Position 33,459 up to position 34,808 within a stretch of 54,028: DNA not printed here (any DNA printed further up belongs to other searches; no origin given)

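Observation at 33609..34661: Orphan RelA/SpoT-type small alarmone synthetase-like protein in an archaeon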

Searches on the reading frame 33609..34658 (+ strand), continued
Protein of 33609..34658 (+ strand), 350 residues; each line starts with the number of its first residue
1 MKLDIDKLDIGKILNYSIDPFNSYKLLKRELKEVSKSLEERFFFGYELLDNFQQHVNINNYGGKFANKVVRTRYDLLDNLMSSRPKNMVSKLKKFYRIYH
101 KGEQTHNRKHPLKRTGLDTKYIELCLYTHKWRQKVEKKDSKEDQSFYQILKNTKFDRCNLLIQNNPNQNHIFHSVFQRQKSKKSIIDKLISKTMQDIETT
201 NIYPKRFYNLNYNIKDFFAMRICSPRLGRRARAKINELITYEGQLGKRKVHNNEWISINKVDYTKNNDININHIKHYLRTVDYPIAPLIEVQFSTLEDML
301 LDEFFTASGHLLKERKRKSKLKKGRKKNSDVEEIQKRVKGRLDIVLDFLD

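Call 35: search_solved_structures(query=A3, max_evalue=10, show_alignments=2)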
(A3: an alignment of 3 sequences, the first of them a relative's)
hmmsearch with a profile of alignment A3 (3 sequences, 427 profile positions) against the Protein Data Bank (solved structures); distinct sequences matched with E-value up to 10: 15.
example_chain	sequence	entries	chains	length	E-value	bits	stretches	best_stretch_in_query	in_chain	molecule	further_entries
4yf1_A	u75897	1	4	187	0.00037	22.8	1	159-196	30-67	Lmo0812 protein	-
7qps_A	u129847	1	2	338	0.00064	22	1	151-205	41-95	ACT domain protein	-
7qpr_A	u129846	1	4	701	0.0032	19.7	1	151-205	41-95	ACT domain protein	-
7oiw_A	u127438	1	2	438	0.0043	19.3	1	140-196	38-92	GTP pyrophosphokinase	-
3nqw_A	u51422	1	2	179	0.015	17.5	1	140-236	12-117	CG11900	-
1hr7_B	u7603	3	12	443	0.022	16.9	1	205-279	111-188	MITOCHONDRIAL PROCESSING PEPTIDASE BETA SUBUNIT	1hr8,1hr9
1hr6_B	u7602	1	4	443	0.022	16.9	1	205-279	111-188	MITOCHONDRIAL PROCESSING PEPTIDASE BETA SUBUNIT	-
5xnx_A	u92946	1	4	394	0.043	16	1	137-194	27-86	Bifunctional (p)ppGpp synthase/hydrolase RelA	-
8fr8_I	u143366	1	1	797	0.15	14.1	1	148-194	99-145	GTP pyrophosphokinase RelA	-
3nr1_A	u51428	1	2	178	0.29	13.2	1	142-196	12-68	HD domain-containing protein 3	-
6s2t_A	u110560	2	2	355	0.31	13.1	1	141-193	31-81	(P)ppGpp synthetase I, SpoT/RelA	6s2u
7ohg_A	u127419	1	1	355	0.31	13.1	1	141-193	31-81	Guanosine-3',5'-bis(Diphosphate) 3'-pyrophosphohydrolase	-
6s2v_A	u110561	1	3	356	0.32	13.1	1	141-193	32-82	(P)ppGpp synthetase I, SpoT/RelA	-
5vxa_A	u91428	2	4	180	0.33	13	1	142-196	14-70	Guanosine-3',5'-bis(diphosphate) 3'-pyrophosphohydrolase MESH1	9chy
5www_A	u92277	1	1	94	1.7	10.7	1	137-168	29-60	RNA-binding E3 ubiquitin-protein ligase MEX3C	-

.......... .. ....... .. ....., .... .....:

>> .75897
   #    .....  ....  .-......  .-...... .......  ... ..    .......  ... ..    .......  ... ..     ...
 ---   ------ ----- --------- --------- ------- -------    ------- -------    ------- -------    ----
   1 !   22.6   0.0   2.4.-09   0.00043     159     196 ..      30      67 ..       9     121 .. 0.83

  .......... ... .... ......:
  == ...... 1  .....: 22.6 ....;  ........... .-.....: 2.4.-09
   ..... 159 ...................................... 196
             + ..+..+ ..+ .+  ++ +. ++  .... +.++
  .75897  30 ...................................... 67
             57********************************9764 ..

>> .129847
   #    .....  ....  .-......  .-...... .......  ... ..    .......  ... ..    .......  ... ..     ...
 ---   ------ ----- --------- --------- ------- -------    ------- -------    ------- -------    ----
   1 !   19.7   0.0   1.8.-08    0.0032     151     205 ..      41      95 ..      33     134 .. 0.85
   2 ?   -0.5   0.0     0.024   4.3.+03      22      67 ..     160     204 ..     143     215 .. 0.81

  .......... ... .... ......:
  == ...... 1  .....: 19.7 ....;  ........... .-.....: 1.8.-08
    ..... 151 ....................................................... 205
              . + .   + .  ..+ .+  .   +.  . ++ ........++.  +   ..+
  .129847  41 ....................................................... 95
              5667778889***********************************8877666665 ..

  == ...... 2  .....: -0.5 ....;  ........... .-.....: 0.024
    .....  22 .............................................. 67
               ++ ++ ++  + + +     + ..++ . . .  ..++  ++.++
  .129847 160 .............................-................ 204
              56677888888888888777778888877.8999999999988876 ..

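Call 38: find_encoding_contigs(protein=P0011, flank=6000, max_places=3)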
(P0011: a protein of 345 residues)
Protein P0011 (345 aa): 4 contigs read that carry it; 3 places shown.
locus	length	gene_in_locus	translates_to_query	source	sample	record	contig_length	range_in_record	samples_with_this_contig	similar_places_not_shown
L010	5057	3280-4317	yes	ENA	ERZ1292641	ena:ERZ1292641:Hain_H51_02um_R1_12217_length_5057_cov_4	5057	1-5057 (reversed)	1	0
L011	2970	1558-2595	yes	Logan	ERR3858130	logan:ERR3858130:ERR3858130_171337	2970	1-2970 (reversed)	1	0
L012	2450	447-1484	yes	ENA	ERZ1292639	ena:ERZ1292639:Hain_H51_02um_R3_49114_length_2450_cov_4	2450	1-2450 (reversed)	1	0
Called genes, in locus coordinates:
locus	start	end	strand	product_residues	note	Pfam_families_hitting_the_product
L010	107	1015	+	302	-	PF00733:Asn_synthase, PF24167:DUF7411 (weak), PF00733:Asn_synthase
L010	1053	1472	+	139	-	PF04027:DUF371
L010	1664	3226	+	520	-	-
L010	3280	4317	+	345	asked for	-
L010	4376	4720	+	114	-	-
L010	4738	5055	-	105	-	?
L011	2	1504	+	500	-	?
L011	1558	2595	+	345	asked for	-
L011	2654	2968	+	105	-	?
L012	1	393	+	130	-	?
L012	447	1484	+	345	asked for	-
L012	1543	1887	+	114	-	-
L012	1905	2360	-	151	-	PF13636:Methyltranf_PUA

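Call 39: find_encoding_contigs(protein=P0018, flank=6000, max_places=3)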
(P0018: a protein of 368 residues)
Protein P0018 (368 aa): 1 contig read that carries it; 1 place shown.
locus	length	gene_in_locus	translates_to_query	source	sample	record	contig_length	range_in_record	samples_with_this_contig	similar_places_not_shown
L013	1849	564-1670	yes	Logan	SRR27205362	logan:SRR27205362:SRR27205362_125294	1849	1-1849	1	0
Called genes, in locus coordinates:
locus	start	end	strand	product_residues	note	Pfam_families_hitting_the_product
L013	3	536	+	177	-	?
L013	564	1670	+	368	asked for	-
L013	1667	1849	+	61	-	?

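Call 41: search_protein_families(library=pfam, proteins=[L010:1664-3223:+, L013:3-533:+, L010:4376-4717:+], max_evalue=10)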
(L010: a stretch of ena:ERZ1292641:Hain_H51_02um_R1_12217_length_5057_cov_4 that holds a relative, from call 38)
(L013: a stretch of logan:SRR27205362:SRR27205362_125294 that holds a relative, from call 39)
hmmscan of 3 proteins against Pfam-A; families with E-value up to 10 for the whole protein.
L010:1664-3223:+ (520 aa): 0 families

L013:3-533:+ (177 aa): 1 family
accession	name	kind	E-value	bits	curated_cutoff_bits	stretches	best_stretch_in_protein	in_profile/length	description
PF05066.19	HARE-HTH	-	0.048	14.5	25.9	1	44-74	16-46/71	HB1, ASXL, restriction endonuclease HTH domain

L010:4376-4717:+ (114 aa): 1 family
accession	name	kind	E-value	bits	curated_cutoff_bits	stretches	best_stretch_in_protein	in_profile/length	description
PF06784.16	UPF0240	-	0.065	13.7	25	1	55-108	106-158/173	Uncharacterised protein family (UPF0240)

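Call 53: search_protein_families(library=padloc, proteins=[window:33609-34658:+, L001:4722-5990:+, L001:6001-6981:+, L010:1664-3223:+, L010:3280-4314:+], max_evalue=1)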
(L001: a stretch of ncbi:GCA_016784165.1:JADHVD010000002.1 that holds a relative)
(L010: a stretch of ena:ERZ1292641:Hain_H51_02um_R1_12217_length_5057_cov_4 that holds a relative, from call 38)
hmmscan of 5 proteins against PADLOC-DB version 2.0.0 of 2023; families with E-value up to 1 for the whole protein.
window:33609-34658:+ (350 aa): 0 families

L001:4722-5990:+ (423 aa): 0 families

L001:6001-6981:+ (327 aa): 0 families

L010:1664-3223:+ (520 aa): 0 families

L010:3280-4314:+ (345 aa): 0 families

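Call 54: find_homologous_proteins(query=A3, max_evalue=0.001)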
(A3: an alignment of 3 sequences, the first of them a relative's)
Query A3 (3 sequences) (423 aa, profile of the alignment): 4 proteins with E <= 0.001 among 8000 candidates.
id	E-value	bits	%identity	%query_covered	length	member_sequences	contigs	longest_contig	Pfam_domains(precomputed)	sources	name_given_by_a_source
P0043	5.6e-221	752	100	100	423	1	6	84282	-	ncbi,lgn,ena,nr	ncbi:hypothetical protein ISS04_00865 [Candidatus Woesearchaeota archaeon]|nr:hypothetical protein [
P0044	1.2e-216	738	42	97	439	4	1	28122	-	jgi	jgi:hypothetical protein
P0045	9.3e-153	527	39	97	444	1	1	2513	-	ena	-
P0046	2.6e-90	322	53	55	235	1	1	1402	-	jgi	jgi:hypothetical protein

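Call 56: fold_search(model_id=the predicted structure, library=viral)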
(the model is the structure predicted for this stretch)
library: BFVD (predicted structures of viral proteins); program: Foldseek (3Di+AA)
matches with E <= 10: 76; with E <= 0.001: 0
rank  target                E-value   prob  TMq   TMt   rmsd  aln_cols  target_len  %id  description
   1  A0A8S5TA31            1.5e-02  0.87  0.20  0.32  12.8       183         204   15  Tas1 [Siphoviridae sp. ctprd3]
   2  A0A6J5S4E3            7.8e-02  0.97  0.21  0.17   4.9       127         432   15  RelA/SpoT [uncultured Caudovirales phage]
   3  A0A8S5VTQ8            1.1e-01  0.28  0.19  0.27  23.6       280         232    9  (no name in the UniProt tables at hand)
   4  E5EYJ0                1.2e-01  0.28  0.14  0.13  14.1       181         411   16  (no name in the UniProt tables at hand)
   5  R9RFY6                4.0e-01  0.16  0.14  0.16  13.1       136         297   10  (no name in the UniProt tables at hand)
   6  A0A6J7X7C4            4.7e-01  0.05  0.12  0.16  17.1       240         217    9  Uncharacterized protein [uncultured Caudovirales phage]
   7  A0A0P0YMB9            9.9e-01  0.03  0.13  0.11  24.5       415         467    9  (no name in the UniProt tables at hand)
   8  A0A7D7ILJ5            1.0e+00  0.11  0.13  0.08  13.5       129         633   15  (no name in the UniProt tables at hand)
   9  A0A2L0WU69            1.2e+00  0.08  0.11  0.19  14.8       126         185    9  Lef12 [Oxyplax ochracea nucleopolyhedrovirus]
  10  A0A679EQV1            1.4e+00  0.07  0.17  0.23  17.8       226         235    8  (no name in the UniProt tables at hand)
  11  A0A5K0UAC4            1.4e+00  0.04  0.15  0.08  28.0       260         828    8  Uncharacterized protein [Yasminevirus sp. GU-2018]
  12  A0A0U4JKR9            2.4e+00  0.02  0.08  0.13  16.3       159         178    9  Uncharacterized protein [Arthrobacter phage Tank]
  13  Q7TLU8                2.6e+00  0.06  0.13  0.15  16.2       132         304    6  Late expression factor 12 [Choristoneura fumiferana nuclear polyhedrosis virus]
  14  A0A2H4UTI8            2.8e+00  0.07  0.16  0.16   9.8       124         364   10  CAA-nucleotidyltransferase [Bodo saltans virus]
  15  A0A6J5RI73            2.8e+00  0.04  0.07  0.08  16.9        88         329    9  Fn3 associated repeat [uncultured Caudovirales phage]
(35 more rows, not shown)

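Call 57: search_solved_structures(query=L010:1664-3223:+, max_evalue=10, show_alignments=2)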
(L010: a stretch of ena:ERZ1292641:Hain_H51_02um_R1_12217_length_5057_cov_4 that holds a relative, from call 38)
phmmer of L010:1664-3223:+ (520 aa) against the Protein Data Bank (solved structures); distinct sequences matched with E-value up to 10: 13.
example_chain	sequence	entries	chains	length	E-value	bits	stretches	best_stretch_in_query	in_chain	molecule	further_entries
36ly_A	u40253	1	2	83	0.78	12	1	103-179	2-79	MB07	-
6r6h_V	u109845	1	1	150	0.91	11.8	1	117-159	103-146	von Hippel-Lindau disease tumor suppressor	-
8xi2_K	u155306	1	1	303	0.93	11.7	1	119-204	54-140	Pre-mRNA-splicing factor SPF27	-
6zhc_AAA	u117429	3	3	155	1.1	11.5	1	117-158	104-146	von Hippel-Lindau disease tumor suppressor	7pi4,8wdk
9hyn_C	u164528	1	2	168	1.1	11.5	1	117-159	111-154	von Hippel-Lindau disease tumor suppressor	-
1lm8_V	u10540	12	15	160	1.1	11.5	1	117-158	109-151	Von Hippel-Lindau disease tumor suppressor | PROTEIN (VHL)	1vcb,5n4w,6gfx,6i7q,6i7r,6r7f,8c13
8ymb_D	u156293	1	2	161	1.2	11.4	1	117-158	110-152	von Hippel-Lindau disease tumor suppressor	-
9d4b_A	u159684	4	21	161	1.2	11.4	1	117-158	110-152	von Hippel-Lindau disease tumor suppressor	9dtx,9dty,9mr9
6hr2_B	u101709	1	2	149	1.2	11.4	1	117-158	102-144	von Hippel-Lindau disease tumor suppressor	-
8ewv_C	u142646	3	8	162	1.2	11.4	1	117-158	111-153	von Hippel-Lindau disease tumor suppressor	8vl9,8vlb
1lqb_C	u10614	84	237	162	1.2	11.4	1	117-158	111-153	von hippel-lindau disease tumor supressor | Isoform 1 of von Hippel-Lindau disease tumor suppressor | VON HIPPEL-LINDAU DISEASE TUMOR SUPPRESSOR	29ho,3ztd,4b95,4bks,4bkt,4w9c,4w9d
7cjb_A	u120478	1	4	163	1.2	11.4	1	117-158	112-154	von Hippel-Lindau disease tumor suppressor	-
3zrc_C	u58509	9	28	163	1.2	11.4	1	117-158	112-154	VON HIPPEL-LINDAU DISEASE TUMOR SUPPRESSOR | VON HIPPEL-LINDAU DISEASE TUMOR SUPPRESSOR,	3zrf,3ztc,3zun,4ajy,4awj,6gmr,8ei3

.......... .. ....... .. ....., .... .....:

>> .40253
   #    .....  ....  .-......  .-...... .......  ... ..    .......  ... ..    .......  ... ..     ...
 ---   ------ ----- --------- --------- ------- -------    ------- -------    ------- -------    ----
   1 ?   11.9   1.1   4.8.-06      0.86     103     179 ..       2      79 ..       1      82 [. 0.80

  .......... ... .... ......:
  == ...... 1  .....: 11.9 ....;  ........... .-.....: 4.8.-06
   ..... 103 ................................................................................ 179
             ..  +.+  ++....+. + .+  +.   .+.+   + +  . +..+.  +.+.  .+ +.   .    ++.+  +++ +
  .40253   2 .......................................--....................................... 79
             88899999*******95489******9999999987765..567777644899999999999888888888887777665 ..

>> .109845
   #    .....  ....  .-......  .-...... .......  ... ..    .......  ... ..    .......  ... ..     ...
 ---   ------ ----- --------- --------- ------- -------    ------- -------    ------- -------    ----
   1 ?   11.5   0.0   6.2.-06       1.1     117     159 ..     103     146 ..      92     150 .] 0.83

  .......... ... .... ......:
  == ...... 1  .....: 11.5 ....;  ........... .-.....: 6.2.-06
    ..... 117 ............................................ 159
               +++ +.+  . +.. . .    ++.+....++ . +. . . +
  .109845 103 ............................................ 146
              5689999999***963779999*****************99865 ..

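Call 59: find_encoding_contigs(protein=P0009, flank=5000, max_places=2)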
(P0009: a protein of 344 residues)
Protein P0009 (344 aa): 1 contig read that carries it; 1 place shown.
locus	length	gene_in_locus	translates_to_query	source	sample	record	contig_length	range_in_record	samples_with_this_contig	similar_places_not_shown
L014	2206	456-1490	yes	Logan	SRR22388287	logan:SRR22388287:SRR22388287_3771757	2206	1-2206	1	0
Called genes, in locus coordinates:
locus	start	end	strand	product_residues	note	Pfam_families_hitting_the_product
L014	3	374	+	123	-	?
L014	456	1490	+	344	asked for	-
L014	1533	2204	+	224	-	?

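Call 60: find_encoding_contigs(protein=P0013, flank=5000, max_places=2)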
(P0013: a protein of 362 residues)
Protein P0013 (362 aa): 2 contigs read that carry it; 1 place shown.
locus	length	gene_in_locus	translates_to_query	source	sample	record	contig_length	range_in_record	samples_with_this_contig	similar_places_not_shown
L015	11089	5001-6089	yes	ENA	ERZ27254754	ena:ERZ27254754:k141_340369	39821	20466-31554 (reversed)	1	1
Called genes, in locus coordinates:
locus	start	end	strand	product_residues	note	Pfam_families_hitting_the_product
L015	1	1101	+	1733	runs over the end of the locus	-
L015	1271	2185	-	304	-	PF00733:Asn_synthase, PF24167:DUF7411, PF00733:Asn_synthase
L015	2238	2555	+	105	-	PF01741:MscL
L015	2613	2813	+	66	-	-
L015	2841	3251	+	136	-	PF04027:DUF371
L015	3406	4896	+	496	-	-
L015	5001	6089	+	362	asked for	-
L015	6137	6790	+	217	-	-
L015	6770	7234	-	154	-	PF13636:Methyltranf_PUA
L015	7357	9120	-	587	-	PF00009:GTP_EFTU, PF01926:MMR_HSR1 (weak), PF03144:GTP_EFTU_D2 (weak), PF11987:IF-2, PF14578:GTP_EFTU_D4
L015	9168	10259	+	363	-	PF02005:TRM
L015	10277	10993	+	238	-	PF08308:PEGA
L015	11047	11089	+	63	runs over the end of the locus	-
